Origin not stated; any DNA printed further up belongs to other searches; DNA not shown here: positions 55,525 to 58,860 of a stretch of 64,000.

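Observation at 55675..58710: SF2 helicase carrying an array of seven ~70-aa HTH-like repeats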

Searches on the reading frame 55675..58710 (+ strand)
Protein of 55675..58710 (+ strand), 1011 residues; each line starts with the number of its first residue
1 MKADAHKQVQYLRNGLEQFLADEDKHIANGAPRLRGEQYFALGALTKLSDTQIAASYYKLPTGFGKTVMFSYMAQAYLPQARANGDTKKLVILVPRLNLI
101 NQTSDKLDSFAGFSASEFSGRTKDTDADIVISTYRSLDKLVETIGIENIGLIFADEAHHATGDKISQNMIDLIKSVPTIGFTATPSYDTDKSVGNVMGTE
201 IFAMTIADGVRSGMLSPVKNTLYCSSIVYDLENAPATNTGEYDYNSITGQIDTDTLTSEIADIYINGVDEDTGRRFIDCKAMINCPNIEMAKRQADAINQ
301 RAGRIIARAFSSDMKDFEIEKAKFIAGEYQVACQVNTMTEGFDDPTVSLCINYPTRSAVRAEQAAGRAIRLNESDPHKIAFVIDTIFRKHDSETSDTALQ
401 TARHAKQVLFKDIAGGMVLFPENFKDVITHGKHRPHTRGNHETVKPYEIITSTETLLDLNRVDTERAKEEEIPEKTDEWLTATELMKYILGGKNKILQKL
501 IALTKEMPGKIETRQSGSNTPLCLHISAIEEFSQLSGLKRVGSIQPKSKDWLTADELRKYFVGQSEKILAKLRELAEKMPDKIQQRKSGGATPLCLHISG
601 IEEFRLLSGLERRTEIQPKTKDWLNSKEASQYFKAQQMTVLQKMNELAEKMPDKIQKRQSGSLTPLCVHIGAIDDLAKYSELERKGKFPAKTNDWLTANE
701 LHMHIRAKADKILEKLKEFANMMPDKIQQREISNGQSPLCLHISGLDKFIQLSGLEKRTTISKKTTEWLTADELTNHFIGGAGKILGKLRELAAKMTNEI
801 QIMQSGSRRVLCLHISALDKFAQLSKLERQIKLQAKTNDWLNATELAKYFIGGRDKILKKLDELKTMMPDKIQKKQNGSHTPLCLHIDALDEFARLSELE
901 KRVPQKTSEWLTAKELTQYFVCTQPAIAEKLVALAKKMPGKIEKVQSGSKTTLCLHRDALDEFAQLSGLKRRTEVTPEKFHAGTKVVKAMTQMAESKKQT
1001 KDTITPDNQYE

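Call 3: search_protein_families(library=pfam, proteins=[window:55675-58707:+], max_evalue=1)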
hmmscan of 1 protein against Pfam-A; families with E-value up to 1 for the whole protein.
window:55675-58707:+ (1011 aa): 8 families
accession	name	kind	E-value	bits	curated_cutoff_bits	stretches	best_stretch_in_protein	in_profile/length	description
PF04851.21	ResIII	-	4.4e-22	79.2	22.5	1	34-186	4-163/164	Type III restriction enzyme, res subunit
PF00270.35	DEAD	-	2.1e-15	57.3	26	1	59-188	20-163/167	DEAD/DEAH box helicase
PF18766.7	SWI2_SNF2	-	5.1e-11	43.1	26.7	1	57-218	22-188/221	SWI2/SNF2 ATPase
PF00271.37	Helicase_C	-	2.1e-05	25.2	23.5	1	280-371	17-109/110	Helicase conserved C-terminal domain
PF10385.14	RNA_pol_Rpb2_45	-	0.00075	19.9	28.2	0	549-577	13-41/66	RNA polymerase beta subunit external 1 domain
PF00176.29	SNF2-rel_dom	-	0.0051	16.4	24.9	1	62-185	26-163/290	SNF2-related domain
PF04157.22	EAP30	-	0.0065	16.7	26.8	1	608-696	4-89/219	EAP30/Vps36 family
PF21984.2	DnaD_N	-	0.22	12.2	27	0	538-587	22-71/101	DnaD N-terminal domain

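Call 7: search_protein_families(library=ncbifam, proteins=[window:55675-58707:+], max_evalue=1)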
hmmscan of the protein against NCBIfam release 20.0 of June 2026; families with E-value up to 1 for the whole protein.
window:55675-58707:+ (1011 aa): 7 families
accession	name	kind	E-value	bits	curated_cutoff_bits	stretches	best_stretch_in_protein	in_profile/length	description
TIGR00348.1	hsdR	subfamily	1.2e-10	40.5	284.55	1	62-218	276-445/674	HsdR family type I site-specific deoxyribonuclease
NF046051.1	restrict_EcoAI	equivalog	6.5e-10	38.1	550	1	60-384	184-527/768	EcoAI/FtnUII family type I restriction enzme subunit R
NF010337.0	PRK13766.1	equivalog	5.7e-09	34.6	610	1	60-191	37-179/781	Hef nuclease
NF001645.0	PRK00420.1-2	equivalog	6.1e-05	23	162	0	704-729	56-81/106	hypothetical protein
TIGR03983.1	cas1_MYXAN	equivalog_domain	0.027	13.4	358.05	1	758-850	55-146/347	type I-MYXAN CRISPR-associated endonuclease Cas1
NF045910.1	Sul7s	equivalog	0.076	13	100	0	475-506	13-44/56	winged-helix single-stranded DNA-binding protein Sul7s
NF007891.0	PRK10594.1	equivalog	0.13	11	425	0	526-553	323-350/617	L,D-transpeptidase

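Call 8: search_protein_families(library=padloc, proteins=[window:55675-58707:+], max_evalue=1)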
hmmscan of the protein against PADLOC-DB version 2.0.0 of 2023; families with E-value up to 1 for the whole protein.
window:55675-58707:+ (1011 aa): 13 families
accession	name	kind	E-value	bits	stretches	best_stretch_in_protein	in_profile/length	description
PDLC03049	REase_I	-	2.2e-09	33.9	1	60-460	194-609/807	Type I restriction enzyme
PDLC03047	REase_I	-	7.2e-08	28.6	1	62-210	372-516/1107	Type I restriction enzyme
PDLC00866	E2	-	3.9e-07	28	1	869-916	16-63/82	E2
PDLC02704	PbeA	-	8.9e-07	25.7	1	58-220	275-457/682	PbeA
PDLC02706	PbeA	-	1.2e-05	22.1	1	88-196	316-441/722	PbeA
PDLC03044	REase_I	-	0.001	15.1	1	122-214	362-454/1034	Type I restriction enzyme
PDLC00864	E2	-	0.0013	16.7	0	879-912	90-123/153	E2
PDLC03041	REase_I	-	0.0013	14.7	1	128-218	428-517/1099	Type I restriction enzyme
PDLC00176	HamB1|HamB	-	0.002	14.3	1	61-163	159-268/845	DEAD-box helicase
PDLC02467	BrxB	-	0.0025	15.6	1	862-900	104-142/193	BrxB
PDLC00922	Cas1a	-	0.0071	13.4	1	758-850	55-146/347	"CRISPR-associated endonuclease Cas1, subtype MYXAN"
PDLC01439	typeIV_DinG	-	0.043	10.5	1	33-105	16-77/575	CAS-IV-A; associated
PDLC01389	Cas5b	-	0.095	10.4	0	819-866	98-145/258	CAS-I-B; effector_G5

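Call 9: search_solved_structures(query=window:55675-58707:+, max_evalue=1)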
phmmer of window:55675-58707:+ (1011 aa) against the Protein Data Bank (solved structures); distinct sequences matched with E-value up to 1: 10.
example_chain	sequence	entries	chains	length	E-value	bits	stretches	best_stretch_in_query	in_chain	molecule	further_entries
1wp9_A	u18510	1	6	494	2.5e-06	29.2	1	59-192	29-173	ATP-dependent RNA helicase, putative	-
6p4f_A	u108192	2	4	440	3.5e-06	28.7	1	90-191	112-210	DNA-dependent ATPase XPBII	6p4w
5tnu_A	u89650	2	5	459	3.7e-06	28.7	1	90-191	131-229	DNA-dependent ATPase XPBII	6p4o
2fz4_A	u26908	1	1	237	6.2e-05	24.6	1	60-184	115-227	DNA repair protein RAD25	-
6p66_A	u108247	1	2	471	7.3e-05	24.4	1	60-202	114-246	DNA repair protein RAD25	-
2fwr_A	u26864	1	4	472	7.3e-05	24.4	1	60-202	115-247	DNA repair protein RAD25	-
3h1t_A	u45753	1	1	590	0.00051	21.6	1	55-220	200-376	Type I site-specific restriction-modification system, R (Restriction) subunit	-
3b6e_A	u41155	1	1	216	0.07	14.5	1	59-168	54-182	Interferon-induced helicase C domain-containing protein 1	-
9t99_A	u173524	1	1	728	0.18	13.2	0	312-373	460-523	Dicer-related helicase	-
8t5s_A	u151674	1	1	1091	0.47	11.8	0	312-373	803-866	Dicer-related helicase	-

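Call 13: find_homologous_proteins(query=window:55675-58707:+, max_evalue=0.001)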
Query window:55675-58707:+ (1011 aa): 192 proteins with E <= 0.001 among 8000 candidates; the best 120 are listed.
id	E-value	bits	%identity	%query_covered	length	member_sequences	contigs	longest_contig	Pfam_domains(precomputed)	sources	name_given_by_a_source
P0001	0.0e+0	1996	95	89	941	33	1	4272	PF00270.36,PF18766.8,PF00271.38,PF04851.22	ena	-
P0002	0.0e+0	1646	74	100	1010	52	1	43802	PF21476.5,PF00270.36,PF18766.8,PF07283.17,PF04851.22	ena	-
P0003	0.0e+0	1643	74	90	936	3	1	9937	PF00270.36,PF18766.8,PF00271.38,PF04851.22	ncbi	-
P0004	0.0e+0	1619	70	90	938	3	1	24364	PF00270.36,PF18766.8,PF00271.38,PF04851.22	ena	-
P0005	0.0e+0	1611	70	90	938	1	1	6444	PF21476.5,PF00270.36,PF18766.8,PF04851.22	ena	-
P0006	0.0e+0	1609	70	90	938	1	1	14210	PF00270.36,PF18766.8,PF04851.22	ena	-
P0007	0.0e+0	1605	67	97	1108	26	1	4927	PF00270.36,PF18766.8,PF04851.22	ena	-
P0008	0.0e+0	1603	71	89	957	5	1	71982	PF00270.36,PF24883.3,PF24704.2,PF18766.8,PF00271.38,PF04851.22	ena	-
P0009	0.0e+0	1601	69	90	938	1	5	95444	PF00270.36,PF18766.8,PF04851.22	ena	-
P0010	0.0e+0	1601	72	89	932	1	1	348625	PF00270.36,PF25306.1,PF18766.8,PF00271.38,PF04851.22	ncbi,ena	-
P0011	0.0e+0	1595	70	89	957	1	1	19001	PF00270.36,PF24704.2,PF18766.8,PF00271.38,PF04851.22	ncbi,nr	ncbi:MAG: DEAD/DEAH box helicase family protein [Alphaproteobacteria bacterium]|nr:DEAD/DEAH box hel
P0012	0.0e+0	1594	73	82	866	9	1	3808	PF00270.36,PF18766.8,PF04851.22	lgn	-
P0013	0.0e+0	1589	75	82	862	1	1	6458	PF00270.36,PF18766.8,PF00271.38,PF04851.22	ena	-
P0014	0.0e+0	1585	72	89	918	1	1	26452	PF00270.36,PF24883.3,PF18766.8,PF00271.38,PF04851.22,PF21984.3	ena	-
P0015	0.0e+0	1577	69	90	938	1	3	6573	PF21476.5,PF00270.36,PF18766.8,PF00271.38,PF04851.22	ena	-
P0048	6.6e-296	1003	52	89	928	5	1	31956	PF00270.36,PF12999.13,PF18766.8,PF00271.38,PF04851.22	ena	-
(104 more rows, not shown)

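Call 20: find_encoding_contigs(protein=window:55675-58710:+, flank=10000, max_places=6)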
Protein window:55675-58710:+ (1011 aa): 14 contigs read that carry it; 4 places shown.
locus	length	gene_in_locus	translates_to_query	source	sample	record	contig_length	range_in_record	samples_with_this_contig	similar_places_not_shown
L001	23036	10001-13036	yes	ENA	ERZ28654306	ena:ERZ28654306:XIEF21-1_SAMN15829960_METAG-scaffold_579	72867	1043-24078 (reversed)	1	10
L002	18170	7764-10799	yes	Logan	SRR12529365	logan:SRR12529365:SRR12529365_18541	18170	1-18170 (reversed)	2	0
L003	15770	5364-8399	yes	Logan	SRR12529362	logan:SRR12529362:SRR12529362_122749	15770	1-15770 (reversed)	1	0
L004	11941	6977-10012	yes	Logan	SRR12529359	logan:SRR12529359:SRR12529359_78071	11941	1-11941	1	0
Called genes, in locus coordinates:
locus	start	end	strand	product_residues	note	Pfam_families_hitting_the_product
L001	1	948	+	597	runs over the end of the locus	-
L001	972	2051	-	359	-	PF02275:CBAH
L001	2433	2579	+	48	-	-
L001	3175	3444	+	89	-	-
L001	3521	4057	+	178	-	-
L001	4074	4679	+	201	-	-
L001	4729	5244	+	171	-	-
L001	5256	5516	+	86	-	PF04193:PQ-loop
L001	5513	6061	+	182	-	PF00300:His_Phos_1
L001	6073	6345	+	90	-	-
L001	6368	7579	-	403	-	PF07690:MFS_1, PF05977:MFS_3 (weak)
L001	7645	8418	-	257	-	-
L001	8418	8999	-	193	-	PF13420:Acetyltransf_4 (faint), PF13302:Acetyltransf_3, PF00583:Acetyltransf_1 (faint)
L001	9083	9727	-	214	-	-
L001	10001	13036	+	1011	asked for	PF04851:ResIII, PF00270:DEAD, PF18766:SWI2_SNF2, PF00271:Helicase_C (faint)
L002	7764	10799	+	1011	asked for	PF04851:ResIII, PF00270:DEAD, PF18766:SWI2_SNF2, PF00271:Helicase_C (faint)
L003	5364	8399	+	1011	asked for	PF04851:ResIII, PF00270:DEAD, PF18766:SWI2_SNF2, PF00271:Helicase_C (faint)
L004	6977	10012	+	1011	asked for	PF04851:ResIII, PF00270:DEAD, PF18766:SWI2_SNF2, PF00271:Helicase_C (faint)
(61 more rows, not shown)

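Call 21: find_related_loci(query=A2, collection=genome_contigs, flank=10000)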
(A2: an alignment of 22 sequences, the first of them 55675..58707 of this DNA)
Query A2 (1011 aa) in genome_contigs; peptide patterns used: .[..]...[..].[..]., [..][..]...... (x = any residue, [..] = any of these).
100 stretches matched a pattern; 42 encode a relative of the query (tblastn E <= 1e-3); 41 distinct loci.
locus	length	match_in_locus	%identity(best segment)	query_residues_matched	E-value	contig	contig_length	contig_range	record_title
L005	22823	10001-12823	95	1-1011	0e+0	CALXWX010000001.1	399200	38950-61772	MAG: uncultured Alphaproteobacteria bacterium isolate BRZ_EC__bin9 genome assembly, contig: BRZ_EC__NODE_9_length_399200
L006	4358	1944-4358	100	1-978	0e+0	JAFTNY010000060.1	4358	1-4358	MAG: Alphaproteobacteria bacterium isolate RGIG3991 Roe_deer_Cecum-4__c454138, whole genome shotgun sequence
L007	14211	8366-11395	74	1-1011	0e+0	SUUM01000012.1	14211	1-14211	MAG: Alphaproteobacteria bacterium isolate SIG46 NODE_20270_length_14211_cov_9.789974, whole genome shotgun sequence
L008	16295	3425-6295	70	1-1011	0e+0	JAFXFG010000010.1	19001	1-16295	MAG: Alphaproteobacteria bacterium isolate RGIG6362 Sheep_Rectum-4__c266540, whole genome shotgun sequence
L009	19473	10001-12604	73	1-1011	0e+0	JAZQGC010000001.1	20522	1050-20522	MAG: Candidatus Enterousia sp. isolate T1900044631_TS20190097.MAGScoT_cleanbin_000038 SGB_1040_k141_2151523, whole genom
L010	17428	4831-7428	73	1-1011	0e+0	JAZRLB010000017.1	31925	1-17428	MAG: Candidatus Enterousia sp. isolate T1900045443_YK20190134.MAGScoT_cleanbin_000013 SGB_7129_k141_1816433, whole genom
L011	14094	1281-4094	70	1-1011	0e+0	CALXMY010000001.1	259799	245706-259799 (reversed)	MAG: uncultured Alphaproteobacteria bacterium isolate BRZ_RP__bin67 genome assembly, contig: BRZ_RP__NODE_21_length_2597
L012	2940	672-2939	76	1-979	0e+0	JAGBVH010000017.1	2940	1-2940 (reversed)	MAG: Alphaproteobacteria bacterium isolate RGIG9479 Yak_Cecum-4__c431106, whole genome shotgun sequence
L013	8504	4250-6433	75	1-1011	0e+0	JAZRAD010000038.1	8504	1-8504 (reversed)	MAG: Candidatus Enterousia sp. isolate T1900045145_TC20190139.MAGScoT_cleanbin_000014 SGB_4937_k141_210860, whole genome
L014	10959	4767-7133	54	1-1000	0e+0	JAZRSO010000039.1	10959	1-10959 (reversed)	MAG: Candidatus Enterousia sp. isolate T1900045346_YK20190036.MAGScoT_cleanbin_000031 SGB_6715_k141_1908223, whole genom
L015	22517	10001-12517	44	34-1005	0e+0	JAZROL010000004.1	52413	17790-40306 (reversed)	MAG: Candidatus Enterousia sp. isolate T1900045392_YK20190082.MAGScoT_cleanbin_000031 SGB_6938_k141_3525333, whole genom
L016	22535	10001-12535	41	34-1008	1e-177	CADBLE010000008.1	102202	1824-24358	MAG: uncultured proteobacterium isolate RUG14070 genome assembly, contig: RUG14070_asm_8, whole genome shotgun sequence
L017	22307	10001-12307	44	34-1008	2e-177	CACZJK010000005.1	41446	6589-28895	MAG: uncultured proteobacterium isolate RUG12675 genome assembly, contig: RUG12675_asm_5, whole genome shotgun sequence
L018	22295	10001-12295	43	34-1008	1e-175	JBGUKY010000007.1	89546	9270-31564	MAG: Candidatus Enterousia sp. isolate ruminal_MAG_27 ruminal_MAG_27_contig_0007, whole genome shotgun sequence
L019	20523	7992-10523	42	34-1004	2e-174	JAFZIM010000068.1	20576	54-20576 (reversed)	MAG: Alphaproteobacteria bacterium isolate RGIG7797 Water_buffalos_Reticulum-1__c628787, whole genome shotgun sequence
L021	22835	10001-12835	41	9-1011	8e-170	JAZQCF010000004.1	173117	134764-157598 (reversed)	MAG: Candidatus Enterousia sp. isolate T1900044638_TS20190104.MAGScoT_cleanbin_000062 SGB_1213_k141_917644, whole genome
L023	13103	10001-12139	44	9-1011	1e-155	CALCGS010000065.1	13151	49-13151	MAG TPA_asm: uncultured Alphaproteobacteria bacterium isolate SRR6425747_bin.65_CONCOCT_v1.1_MAG genome assembly, contig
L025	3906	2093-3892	47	9-848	2e-154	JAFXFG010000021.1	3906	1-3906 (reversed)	MAG: Alphaproteobacteria bacterium isolate RGIG6362 Sheep_Rectum-4__c426502, whole genome shotgun sequence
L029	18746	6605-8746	45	7-1007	9e-166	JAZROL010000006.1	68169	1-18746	MAG: Candidatus Enterousia sp. isolate T1900045392_YK20190082.MAGScoT_cleanbin_000031 SGB_6938_k141_1363727, whole genom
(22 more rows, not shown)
